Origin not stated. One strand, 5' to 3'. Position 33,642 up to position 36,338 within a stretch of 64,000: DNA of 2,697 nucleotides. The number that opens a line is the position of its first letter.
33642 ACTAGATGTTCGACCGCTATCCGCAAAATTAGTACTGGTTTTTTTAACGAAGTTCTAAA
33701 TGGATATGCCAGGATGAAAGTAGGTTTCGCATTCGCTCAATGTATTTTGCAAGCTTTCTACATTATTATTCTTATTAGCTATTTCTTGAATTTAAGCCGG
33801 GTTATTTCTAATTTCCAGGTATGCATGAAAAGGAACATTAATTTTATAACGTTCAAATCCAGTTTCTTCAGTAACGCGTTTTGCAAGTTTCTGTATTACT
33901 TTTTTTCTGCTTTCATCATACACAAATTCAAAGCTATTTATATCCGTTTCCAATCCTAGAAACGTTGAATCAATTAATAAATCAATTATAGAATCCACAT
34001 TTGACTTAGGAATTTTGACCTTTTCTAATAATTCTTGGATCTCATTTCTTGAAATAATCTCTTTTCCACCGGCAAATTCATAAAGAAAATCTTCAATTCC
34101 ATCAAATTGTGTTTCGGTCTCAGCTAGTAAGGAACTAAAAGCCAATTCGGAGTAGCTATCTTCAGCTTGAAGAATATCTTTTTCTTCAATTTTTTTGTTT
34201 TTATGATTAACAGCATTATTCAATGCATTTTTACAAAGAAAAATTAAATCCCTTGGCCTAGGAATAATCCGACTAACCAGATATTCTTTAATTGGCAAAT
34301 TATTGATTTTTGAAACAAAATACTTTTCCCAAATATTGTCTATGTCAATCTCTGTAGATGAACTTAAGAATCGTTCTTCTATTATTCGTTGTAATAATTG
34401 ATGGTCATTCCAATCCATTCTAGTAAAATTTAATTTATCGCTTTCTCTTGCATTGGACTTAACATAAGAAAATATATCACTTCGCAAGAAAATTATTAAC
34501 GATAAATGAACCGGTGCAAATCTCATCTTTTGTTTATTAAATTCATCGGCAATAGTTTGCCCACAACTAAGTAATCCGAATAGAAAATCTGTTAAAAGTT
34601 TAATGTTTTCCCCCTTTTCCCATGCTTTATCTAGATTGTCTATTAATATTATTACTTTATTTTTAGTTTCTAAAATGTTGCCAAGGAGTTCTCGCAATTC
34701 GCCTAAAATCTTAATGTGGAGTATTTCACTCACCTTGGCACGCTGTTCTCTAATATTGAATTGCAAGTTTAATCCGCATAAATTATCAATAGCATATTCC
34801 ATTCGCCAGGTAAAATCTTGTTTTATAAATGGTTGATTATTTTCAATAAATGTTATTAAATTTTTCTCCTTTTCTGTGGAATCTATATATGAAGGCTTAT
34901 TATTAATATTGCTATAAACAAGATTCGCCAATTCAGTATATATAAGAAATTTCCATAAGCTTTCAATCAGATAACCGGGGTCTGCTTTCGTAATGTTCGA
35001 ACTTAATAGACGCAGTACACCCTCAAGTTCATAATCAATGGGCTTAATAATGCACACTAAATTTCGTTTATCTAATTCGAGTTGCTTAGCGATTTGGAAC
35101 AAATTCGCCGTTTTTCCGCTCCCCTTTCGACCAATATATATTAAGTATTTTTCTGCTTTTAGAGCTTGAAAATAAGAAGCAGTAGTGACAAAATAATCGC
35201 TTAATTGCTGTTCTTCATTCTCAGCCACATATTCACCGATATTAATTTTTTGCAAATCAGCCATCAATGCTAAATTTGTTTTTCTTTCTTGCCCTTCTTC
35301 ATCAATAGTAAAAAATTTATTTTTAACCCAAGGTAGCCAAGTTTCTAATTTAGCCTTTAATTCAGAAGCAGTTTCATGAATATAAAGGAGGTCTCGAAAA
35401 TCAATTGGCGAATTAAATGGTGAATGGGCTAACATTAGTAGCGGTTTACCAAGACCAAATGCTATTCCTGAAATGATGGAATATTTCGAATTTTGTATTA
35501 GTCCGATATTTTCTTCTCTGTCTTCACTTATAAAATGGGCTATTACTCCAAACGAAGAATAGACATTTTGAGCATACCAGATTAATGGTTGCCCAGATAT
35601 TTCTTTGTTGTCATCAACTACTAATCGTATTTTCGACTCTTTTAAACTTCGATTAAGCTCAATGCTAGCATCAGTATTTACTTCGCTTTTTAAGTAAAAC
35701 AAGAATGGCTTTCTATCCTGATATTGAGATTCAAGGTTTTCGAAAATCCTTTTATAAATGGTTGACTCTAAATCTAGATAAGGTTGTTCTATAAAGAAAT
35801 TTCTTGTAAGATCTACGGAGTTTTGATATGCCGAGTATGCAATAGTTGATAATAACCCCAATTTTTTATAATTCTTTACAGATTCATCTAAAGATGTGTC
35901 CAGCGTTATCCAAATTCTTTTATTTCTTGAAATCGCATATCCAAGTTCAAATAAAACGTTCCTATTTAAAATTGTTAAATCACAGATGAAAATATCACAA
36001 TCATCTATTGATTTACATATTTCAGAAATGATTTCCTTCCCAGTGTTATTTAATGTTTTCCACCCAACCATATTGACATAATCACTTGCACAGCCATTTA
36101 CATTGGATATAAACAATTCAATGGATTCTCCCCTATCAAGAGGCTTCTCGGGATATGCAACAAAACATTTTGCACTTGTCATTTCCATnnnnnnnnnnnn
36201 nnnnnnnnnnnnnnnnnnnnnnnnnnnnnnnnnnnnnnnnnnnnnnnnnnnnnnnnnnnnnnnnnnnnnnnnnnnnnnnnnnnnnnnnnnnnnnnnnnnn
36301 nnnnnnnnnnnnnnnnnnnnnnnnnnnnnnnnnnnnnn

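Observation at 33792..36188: Tandem TIR-like (Cap12/Pycsar-type) domains fused to a P-loop NTPase: candidate undescribed anti-phage sensor-effector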

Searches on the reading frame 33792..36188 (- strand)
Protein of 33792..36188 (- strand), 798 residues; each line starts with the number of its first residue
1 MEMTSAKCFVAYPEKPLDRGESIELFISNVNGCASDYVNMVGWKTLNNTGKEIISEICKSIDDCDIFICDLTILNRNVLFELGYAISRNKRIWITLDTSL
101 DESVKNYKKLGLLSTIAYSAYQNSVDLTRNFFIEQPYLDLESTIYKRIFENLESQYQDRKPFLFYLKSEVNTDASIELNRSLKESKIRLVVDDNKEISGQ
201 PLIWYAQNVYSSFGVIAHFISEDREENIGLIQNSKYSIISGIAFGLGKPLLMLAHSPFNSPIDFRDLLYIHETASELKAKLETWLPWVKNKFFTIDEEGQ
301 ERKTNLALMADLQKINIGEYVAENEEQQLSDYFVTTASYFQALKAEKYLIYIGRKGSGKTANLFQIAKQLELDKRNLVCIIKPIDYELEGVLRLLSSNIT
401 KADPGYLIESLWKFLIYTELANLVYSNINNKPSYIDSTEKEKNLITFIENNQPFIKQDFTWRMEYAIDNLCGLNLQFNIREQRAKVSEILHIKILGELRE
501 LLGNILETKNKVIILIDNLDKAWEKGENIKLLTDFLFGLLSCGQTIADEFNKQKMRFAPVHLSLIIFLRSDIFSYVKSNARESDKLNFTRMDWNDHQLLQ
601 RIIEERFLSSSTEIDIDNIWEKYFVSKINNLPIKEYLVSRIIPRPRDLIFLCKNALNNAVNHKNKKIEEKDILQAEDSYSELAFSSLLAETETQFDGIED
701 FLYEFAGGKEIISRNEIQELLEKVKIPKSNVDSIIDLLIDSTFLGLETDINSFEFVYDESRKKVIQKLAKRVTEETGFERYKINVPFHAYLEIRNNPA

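Call 3: search_protein_families(library=pfam, proteins=[window:33792-36188:-], max_evalue=1)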
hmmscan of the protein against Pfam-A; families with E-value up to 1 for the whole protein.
window:33792-36188:- (798 aa): 6 families
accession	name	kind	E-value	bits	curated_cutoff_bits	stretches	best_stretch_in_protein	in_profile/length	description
PF25199.1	nSTAND_NTPase5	-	0.0025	18.1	34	1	348-398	43-93/145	Novel STAND NTPase 5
PF00437.27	T2SSE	-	0.0029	16.7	24.9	1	342-391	137-187/370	Type II/IV secretion system protein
PF05014.21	Nuc_deoxyrib_tr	-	0.003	18.1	28.8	1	50-98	49-99/117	Nucleoside 2-deoxyribosyltransferase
PF20720.3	nSTAND3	-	0.018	15.2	27.2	1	339-380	7-51/155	Novel STAND NTPase 3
PF13401.12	AAA_22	-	0.039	14.7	27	0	348-400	7-59/130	AAA domain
PF01637.24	ATPase_2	-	0.058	13.6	33.2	1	347-537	22-136/225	ATPase domain predominantly from Archaea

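Call 4: search_protein_families(library=padloc, proteins=[window:33792-36188:-], max_evalue=1)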
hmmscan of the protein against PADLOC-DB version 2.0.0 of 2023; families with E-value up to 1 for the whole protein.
window:33792-36188:- (798 aa): 1 family
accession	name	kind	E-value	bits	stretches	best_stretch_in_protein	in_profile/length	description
PDLC00733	Effector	-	0.02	11.7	1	53-96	293-336/388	TIR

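Call 5: search_protein_families(library=ncbifam, proteins=[window:33792-36188:-], max_evalue=1)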
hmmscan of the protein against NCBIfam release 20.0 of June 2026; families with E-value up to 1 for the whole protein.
window:33792-36188:- (798 aa): 7 families
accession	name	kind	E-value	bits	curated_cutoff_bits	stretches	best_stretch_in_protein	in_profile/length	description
NF047389.1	ATPase_Sll1717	subfamily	1.8e-82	277.9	75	1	317-771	1-443/454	P-loop ATPase, Sll1717 family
NF041000.1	ATPase_ComGA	equivalog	0.00065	18.8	300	1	327-393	107-176/267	competence type IV pilus ATPase ComGA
TIGR02533.1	type_II_gspE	equivalog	0.0017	17.1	630.25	1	350-392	247-289/486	type II secretion system ATPase GspE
TIGR03499.1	FlhF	equivalog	0.0041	17.2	174.15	1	282-381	134-234/286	flagellar biosynthesis GTPase FlhF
NF007755.0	PRK10436.1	equivalog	0.013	14.2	617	1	336-391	208-264/465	type II secretion system protein GspE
TIGR00665.1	DnaB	equivalog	0.023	13.5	385.25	1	270-380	117-229/435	replicative DNA helicase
NF005378.0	PRK06921.1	subfamily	0.03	13.4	207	1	311-379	77-149/266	hypothetical protein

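Call 7: find_homologous_proteins(query=window:33792-36188:-)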
Query window:33792-36188:- (798 aa): 629 proteins with E <= 0.001 among 8000 candidates; the best 120 are listed.
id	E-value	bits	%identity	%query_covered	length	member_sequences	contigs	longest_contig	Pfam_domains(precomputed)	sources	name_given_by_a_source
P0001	0.0e+0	1769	100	100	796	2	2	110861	-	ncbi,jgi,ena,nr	ncbi:MAG TPA: hypothetical protein VKF38_08240 [Anaerolineaceae bacterium]|nr:hypothetical protein [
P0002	1.0e-280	952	54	98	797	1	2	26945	-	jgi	jgi:Cdc6-like AAA superfamily ATPase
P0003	4.5e-280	950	54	98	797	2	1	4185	-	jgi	jgi:Cdc6-like AAA superfamily ATPase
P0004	1.1e-277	942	54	99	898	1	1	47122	-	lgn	-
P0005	5.2e-271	920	51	99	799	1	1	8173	-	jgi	-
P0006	6.3e-270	916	52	99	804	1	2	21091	-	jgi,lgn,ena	-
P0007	6.9e-270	916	52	98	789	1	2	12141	-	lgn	-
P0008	9.8e-266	902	51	99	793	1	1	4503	PF05014.22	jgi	jgi:hypothetical protein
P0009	1.6e-264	898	51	98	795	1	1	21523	-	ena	-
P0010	7.4e-262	889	50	99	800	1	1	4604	PF13191.13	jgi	-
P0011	1.2e-259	882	52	99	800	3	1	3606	-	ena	-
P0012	1.5e-257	875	51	99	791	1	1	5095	-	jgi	jgi:hypothetical protein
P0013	9.6e-257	873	50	99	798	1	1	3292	-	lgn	-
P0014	7.5e-255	866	53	92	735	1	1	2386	-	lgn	-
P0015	1.6e-254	865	53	91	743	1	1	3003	-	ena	-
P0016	1.7e-253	862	51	99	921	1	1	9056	PF05014.22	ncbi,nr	ncbi:MAG: nucleoside 2-deoxyribosyltransferase [Chloroflexi bacterium]|nr:nucleoside 2-deoxyribosylt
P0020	2.8e-251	854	50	99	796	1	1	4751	PF05014.22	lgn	-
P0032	1.8e-237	809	48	99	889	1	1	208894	-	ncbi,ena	-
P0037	6.6e-235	800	46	99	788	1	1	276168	-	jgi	jgi:Cdc6-like AAA superfamily ATPase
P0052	1.6e-225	769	45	98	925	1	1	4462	PF05014.22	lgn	-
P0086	4.5e-216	738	43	98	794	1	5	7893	PF05014.22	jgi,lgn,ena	-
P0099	1.5e-212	726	45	99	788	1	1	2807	PF13401.13,PF05014.22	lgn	-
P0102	9.9e-211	720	44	99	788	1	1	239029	-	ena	-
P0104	1.1e-209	717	42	99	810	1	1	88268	PF24389.2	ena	-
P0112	7.2e-208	711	43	99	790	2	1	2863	PF05014.22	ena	-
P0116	2.1e-207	709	43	99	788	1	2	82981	-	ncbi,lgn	-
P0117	2.5e-207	709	45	99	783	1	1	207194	-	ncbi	-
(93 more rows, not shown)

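Call 11: search_solved_structures(query=A1, max_evalue=10, show_alignments=3)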
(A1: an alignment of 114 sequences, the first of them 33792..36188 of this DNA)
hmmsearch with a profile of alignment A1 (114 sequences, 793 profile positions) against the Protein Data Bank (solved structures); distinct sequences matched with E-value up to 10: 33.
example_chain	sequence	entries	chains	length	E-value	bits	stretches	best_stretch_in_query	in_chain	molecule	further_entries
8rpt_B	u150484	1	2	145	0.0066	18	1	46-96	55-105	2'-deoxynucleoside 5'-phosphate N-hydrolase 1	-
4pht_A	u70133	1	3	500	0.012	17.1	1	341-386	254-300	General secretory pathway protein E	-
8rps_C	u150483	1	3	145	0.016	16.8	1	47-96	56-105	2'-deoxynucleoside 5'-phosphate N-hydrolase 1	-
4p5e_A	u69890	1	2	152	0.022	16.3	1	48-96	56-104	2'-deoxynucleoside 5'-phosphate N-hydrolase 1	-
8qhr_A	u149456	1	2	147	0.024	16.1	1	48-96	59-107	2'-deoxynucleoside 5'-phosphate N-hydrolase 1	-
9da1_A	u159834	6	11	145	0.024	16.1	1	48-96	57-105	5-hydroxymethyl-dUMP N-hydrolase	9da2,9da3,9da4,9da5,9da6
8os9_A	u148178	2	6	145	0.024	16.1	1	48-96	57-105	2'-deoxynucleoside 5'-phosphate N-hydrolase 1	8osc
9i3q_A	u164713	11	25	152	0.025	16.1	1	48-96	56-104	5-hydroxymethyl-dUMP N-hydrolase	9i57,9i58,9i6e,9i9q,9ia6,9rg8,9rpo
8rqd_C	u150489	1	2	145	0.026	16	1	48-96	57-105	2'-deoxynucleoside 5'-phosphate N-hydrolase 1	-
1p9r_A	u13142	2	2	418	0.028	15.9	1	343-386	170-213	General secretion pathway protein E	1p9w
4ksr_A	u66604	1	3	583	0.044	15.3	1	343-386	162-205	Type II secretion system protein E, Hemolysin-coregulated protein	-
4kss_A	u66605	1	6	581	0.045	15.2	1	343-386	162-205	Type II secretion system protein E, hemolysin-coregulated protein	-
8qhq_A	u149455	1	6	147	0.097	14.1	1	48-96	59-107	2'-deoxynucleoside 5'-phosphate N-hydrolase 1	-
4jen_A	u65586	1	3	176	0.14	13.7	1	55-126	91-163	CMP N-GLYCOSIDASE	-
5zfr_A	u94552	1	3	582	0.16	13.4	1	331-388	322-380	Type IV pilus biogenesis ATPase PilB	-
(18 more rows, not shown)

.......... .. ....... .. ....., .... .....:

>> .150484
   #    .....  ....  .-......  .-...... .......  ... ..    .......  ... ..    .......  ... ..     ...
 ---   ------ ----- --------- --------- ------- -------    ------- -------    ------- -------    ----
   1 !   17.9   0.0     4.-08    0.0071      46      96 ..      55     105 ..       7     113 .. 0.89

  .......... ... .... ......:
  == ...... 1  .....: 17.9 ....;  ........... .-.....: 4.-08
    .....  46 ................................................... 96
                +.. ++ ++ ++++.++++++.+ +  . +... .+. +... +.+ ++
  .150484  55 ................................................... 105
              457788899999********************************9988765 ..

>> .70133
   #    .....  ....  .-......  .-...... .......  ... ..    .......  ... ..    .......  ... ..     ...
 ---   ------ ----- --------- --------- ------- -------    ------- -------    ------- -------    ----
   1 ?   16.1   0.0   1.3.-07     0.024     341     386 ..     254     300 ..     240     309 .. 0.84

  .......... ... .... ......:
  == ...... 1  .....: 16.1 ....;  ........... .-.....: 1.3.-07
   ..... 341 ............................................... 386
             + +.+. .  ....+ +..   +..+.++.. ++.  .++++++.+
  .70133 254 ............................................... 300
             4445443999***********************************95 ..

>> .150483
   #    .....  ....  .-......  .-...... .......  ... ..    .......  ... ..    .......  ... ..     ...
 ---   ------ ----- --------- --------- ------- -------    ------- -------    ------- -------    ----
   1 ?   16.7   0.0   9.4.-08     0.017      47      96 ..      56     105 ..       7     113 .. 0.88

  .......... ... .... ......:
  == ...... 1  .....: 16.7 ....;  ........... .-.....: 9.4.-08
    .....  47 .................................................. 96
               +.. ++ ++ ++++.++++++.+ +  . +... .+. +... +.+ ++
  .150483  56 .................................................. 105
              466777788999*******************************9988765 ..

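Call 15: find_encoding_contigs(protein=P0037, flank=10000, max_places=2)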
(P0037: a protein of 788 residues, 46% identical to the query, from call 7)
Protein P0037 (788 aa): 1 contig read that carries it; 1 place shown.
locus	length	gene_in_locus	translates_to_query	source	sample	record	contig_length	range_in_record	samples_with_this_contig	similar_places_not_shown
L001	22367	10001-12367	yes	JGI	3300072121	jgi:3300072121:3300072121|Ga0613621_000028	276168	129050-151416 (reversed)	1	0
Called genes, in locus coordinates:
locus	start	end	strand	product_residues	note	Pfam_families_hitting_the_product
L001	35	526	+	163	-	-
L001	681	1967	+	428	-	PF14344:DUF4397, PF02469:Fasciclin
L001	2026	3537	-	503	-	PF07691:PA14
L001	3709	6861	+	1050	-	PF16586:DUF5060, PF12904:Collagen_bind_2 (weak)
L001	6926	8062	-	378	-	-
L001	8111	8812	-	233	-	-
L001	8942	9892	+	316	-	PF01636:APH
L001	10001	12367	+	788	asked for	-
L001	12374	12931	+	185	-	PF13563:2_5_RNA_ligase2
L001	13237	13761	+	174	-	-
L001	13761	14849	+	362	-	PF26410:GH5_mannosidase (faint), PF00150:Cellulase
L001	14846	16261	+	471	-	PF01225:Mur_ligase, PF08245:Mur_ligase_M, PF02875:Mur_ligase_C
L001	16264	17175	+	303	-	PF01565:FAD_binding_4, PF02873:MurB_C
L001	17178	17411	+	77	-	PF02604:PhdYeFM_antitox (weak), PF10047:DUF2281 (weak)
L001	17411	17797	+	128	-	PF01850:PIN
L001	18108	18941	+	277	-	PF08478:POTRA_1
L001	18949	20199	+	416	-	PF11104:PilM_2, PF02491:SHS2_FTSA, PF06723:MreB_Mbl, PF06277:EutA, PF14450:FtsA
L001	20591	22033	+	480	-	PF06347:SH3_4 (weak), PF08239:SH3_3, PF00657:Lipase_GDSL (faint), PF13472:Lipase_GDSL_2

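Call 16: find_encoding_contigs(protein=P0032, flank=10000, max_places=2)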
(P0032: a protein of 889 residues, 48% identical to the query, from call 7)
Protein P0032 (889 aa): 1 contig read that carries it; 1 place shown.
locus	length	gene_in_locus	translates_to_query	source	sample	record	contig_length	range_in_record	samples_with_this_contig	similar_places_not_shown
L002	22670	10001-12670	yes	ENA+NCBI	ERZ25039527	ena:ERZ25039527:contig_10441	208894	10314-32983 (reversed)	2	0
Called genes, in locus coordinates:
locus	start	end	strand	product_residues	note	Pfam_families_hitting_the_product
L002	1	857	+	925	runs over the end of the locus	PF00211:Guanylate_cyc, PF13191:AAA_16 (faint), PF25872:HTH_77, PF17874:TPR_MalT (faint), PF13424:TPR_12 (faint), PF13374:TPR_10 (faint)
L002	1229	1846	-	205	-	-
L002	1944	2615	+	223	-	PF00005:ABC_tran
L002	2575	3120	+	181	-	PF00027:cNMP_binding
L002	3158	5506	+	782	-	PF02687:FtsX, PF12704:MacB_PCD, PF02687:FtsX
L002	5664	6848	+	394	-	PF25984:BSH_YknX (weak), PF25990:Beta-barrel_YknX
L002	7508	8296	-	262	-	PF01695:IstB_IS21, PF00308:Bac_DnaA, PF20720:nSTAND3 (weak), PF00004:AAA (weak)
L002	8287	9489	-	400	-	PF00665:rve, PF22483:Mu-transpos_C_2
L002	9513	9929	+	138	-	PF18135:Type_ISP_C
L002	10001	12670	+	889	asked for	-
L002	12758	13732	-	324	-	PF00805:Pentapeptide, PF13576:Pentapeptide_3 (faint), PF13599:Pentapeptide_4 (weak), PF00805:Pentapeptide, PF13599:Pentapeptide_4 (weak), PF00805:Pentapeptide, PF13599:Pentapeptide_4 (weak), PF00805:Pentapeptide, +1 more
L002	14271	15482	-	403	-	PF13289:SIR2_2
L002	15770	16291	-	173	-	-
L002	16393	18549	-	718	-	PF01582:TIR (weak), PF08937:ThsB_TIR (weak), PF13676:TIR_2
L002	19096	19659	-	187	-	PF01555:N6_N4_Mtase, PF18755:RAMA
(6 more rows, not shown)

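Call 17: find_encoding_contigs(protein=P0102, flank=10000, max_places=2)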
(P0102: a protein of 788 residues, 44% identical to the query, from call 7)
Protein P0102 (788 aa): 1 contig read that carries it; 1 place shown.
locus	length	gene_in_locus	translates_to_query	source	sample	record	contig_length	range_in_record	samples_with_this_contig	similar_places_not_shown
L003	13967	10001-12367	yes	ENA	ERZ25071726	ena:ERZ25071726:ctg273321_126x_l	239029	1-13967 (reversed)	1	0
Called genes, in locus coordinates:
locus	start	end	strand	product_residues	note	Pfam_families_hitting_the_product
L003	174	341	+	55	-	-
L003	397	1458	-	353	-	PF01548:DEDD_Tnp_IS110, PF02371:Transposase_20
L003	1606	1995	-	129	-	PF01850:PIN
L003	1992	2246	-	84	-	PF02604:PhdYeFM_antitox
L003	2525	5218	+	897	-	PF01590:GAF, PF13188:PAS_8 (faint), PF00989:PAS (weak), PF08448:PAS_4, PF13185:GAF_2 (weak), PF00990:GGDEF, PF17853:GGDEF_2 (weak), PF00563:EAL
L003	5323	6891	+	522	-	PF01610:DDE_Tnp_ISL3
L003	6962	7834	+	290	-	PF05569:Peptidase_M56, PF01435:Peptidase_M48 (weak)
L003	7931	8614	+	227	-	-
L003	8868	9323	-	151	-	-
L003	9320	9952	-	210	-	PF13671:AAA_33 (weak)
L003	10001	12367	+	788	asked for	-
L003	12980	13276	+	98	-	-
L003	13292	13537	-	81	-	-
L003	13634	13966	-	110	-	?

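Call 18: find_encoding_contigs(protein=P0117, flank=10000, max_places=2)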
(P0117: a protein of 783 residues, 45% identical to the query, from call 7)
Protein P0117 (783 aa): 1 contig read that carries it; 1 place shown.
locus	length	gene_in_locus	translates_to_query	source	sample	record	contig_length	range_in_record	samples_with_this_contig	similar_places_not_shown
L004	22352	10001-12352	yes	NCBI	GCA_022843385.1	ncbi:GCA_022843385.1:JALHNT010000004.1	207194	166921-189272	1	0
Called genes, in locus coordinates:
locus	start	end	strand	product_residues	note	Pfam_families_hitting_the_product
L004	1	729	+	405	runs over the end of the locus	PF03704:BTAD, PF13176:TPR_7 (weak)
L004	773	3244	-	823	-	PF00521:DNA_topoisoIV, PF03989:DNA_gyraseA_C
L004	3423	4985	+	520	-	-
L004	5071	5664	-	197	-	PF04998:RNA_pol_Rpb1_5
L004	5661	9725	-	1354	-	-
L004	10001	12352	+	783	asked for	-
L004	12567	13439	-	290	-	PF01261:AP_endonuc_2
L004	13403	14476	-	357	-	PF01408:GFO_IDH_MocA, PF22725:GFO_IDH_MocA_C3 (weak), PF02894:GFO_IDH_MocA_C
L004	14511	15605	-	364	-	PF03462:PCRF, PF00472:RF-1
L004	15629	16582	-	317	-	PF13191:AAA_16 (faint), PF02881:SRP54_N, PF00448:SRP54, PF13401:AAA_22 (weak)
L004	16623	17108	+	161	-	PF01967:MoaC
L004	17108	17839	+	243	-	PF02597:ThiS, PF02391:MoaE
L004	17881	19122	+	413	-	PF00109:ketoacyl-synt, PF02801:Ketoacyl-synt_C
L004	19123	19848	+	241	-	PF22935:RM44_endonuclase (weak), PF14622:Ribonucleas_3_3, PF00636:Ribonuclease_3, PF00035:dsrm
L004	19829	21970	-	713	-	PF03372:Exo_endo_phos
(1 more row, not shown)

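Call 19: find_encoding_contigs(protein=P0104, flank=10000, max_places=2)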
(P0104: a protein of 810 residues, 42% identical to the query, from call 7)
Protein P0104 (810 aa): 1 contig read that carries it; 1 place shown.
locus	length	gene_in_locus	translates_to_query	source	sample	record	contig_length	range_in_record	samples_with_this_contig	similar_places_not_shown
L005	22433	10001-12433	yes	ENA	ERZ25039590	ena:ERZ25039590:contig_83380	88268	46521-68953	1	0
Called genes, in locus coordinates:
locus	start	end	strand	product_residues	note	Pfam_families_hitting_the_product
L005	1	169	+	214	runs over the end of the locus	PF00081:Sod_Fe_N, PF02777:Sod_Fe_C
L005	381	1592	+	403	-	PF07786:HGSNAT_cat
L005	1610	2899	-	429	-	PF01979:Amidohydro_1, PF07969:Amidohydro_3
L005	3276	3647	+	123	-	-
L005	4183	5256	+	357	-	PF14022:DUF4238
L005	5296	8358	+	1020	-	PF08471:Ribonuc_red_2_N, PF02867:Ribonuc_red_lgC, PF12637:TSCPD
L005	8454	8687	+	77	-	-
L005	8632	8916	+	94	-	-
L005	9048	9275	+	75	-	PF09957:VapB_antitoxin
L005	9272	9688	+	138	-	PF01850:PIN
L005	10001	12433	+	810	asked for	PF24389:ORC-CDC6-like (faint)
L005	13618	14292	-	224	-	-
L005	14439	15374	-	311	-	PF12760:Zn_ribbon_IS1595, PF12762:DDE_Tnp_IS1595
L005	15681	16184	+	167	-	PF11645:PDDEXK_5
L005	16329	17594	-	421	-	PF07690:MFS_1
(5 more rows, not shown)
